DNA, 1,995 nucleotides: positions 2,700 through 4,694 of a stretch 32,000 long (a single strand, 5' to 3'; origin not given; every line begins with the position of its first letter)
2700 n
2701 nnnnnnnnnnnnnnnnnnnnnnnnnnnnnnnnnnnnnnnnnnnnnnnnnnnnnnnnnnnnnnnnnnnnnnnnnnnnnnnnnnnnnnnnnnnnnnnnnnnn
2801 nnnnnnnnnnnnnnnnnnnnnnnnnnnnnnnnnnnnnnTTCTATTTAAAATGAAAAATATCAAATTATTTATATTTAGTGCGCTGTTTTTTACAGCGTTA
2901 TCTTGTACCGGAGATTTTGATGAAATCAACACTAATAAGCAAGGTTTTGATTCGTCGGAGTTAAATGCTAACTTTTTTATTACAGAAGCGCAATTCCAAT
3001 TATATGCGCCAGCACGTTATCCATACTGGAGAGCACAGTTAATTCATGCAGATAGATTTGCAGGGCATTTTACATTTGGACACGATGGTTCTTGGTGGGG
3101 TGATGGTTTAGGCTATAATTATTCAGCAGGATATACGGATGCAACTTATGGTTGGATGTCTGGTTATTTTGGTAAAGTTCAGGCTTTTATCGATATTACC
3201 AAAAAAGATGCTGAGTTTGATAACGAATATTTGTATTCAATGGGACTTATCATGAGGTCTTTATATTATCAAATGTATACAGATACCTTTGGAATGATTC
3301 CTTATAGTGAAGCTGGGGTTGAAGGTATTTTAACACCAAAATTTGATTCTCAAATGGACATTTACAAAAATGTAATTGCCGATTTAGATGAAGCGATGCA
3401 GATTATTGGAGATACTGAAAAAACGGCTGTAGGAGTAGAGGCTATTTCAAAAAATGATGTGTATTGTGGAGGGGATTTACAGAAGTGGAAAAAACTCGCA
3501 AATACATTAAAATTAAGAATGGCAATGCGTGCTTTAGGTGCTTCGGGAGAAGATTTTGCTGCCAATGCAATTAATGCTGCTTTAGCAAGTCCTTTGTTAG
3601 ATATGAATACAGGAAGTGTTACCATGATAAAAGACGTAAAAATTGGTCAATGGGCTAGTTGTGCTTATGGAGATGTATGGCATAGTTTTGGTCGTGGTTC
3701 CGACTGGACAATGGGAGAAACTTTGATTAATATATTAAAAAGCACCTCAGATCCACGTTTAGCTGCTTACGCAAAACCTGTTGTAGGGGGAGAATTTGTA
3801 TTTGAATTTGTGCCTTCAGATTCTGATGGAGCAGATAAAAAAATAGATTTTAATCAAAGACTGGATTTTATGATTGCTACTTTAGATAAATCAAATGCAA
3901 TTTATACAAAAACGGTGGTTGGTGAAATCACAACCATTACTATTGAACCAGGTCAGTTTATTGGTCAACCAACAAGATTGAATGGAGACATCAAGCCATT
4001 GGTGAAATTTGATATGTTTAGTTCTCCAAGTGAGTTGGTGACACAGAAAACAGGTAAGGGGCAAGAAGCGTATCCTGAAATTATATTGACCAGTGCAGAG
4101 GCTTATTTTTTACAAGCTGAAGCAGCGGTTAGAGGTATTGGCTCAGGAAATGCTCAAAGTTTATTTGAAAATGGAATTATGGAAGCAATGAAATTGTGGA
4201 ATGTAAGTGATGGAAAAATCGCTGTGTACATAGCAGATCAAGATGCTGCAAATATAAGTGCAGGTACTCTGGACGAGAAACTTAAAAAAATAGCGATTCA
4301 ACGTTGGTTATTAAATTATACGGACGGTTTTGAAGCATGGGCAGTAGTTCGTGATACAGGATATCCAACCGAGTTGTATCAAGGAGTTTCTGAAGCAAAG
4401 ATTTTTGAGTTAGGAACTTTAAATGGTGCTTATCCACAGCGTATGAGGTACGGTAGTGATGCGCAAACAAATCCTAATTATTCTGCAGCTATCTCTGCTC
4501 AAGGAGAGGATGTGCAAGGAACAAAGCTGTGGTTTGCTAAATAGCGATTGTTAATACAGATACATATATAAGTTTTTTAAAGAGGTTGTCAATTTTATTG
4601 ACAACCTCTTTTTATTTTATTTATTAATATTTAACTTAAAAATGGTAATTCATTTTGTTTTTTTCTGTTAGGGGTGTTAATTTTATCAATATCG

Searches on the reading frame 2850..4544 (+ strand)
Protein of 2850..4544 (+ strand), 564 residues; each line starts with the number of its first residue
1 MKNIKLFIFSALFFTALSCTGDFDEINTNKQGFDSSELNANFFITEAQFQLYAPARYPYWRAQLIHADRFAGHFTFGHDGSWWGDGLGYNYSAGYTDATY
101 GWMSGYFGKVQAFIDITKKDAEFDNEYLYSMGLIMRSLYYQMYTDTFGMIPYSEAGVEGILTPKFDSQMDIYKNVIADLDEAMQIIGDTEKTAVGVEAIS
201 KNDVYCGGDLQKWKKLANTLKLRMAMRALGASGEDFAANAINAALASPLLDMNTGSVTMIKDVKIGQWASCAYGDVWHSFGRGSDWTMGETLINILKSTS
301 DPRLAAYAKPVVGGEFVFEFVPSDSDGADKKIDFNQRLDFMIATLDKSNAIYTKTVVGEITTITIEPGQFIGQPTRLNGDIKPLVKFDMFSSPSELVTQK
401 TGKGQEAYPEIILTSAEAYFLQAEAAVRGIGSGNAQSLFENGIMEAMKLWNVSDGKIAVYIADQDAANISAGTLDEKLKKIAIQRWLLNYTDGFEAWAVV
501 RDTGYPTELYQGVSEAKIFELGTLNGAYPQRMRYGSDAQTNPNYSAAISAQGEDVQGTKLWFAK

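Call 83: search_protein_families(library=pfam, proteins=[window:2850-4544:+], max_evalue=0.00001)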
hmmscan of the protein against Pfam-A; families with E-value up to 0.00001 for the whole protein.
window:2850-4544:+ (564 aa): 2 families
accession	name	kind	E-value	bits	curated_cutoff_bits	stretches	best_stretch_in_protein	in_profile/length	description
PF12771.13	SusD-like_2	-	1.7e-63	215.3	27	1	98-534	57-414/415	Starch-binding associating with outer membrane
PF12741.13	SusD-like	-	3.1e-58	198.4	27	3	25-312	1-282/495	Susd and RagB outer membrane lipoprotein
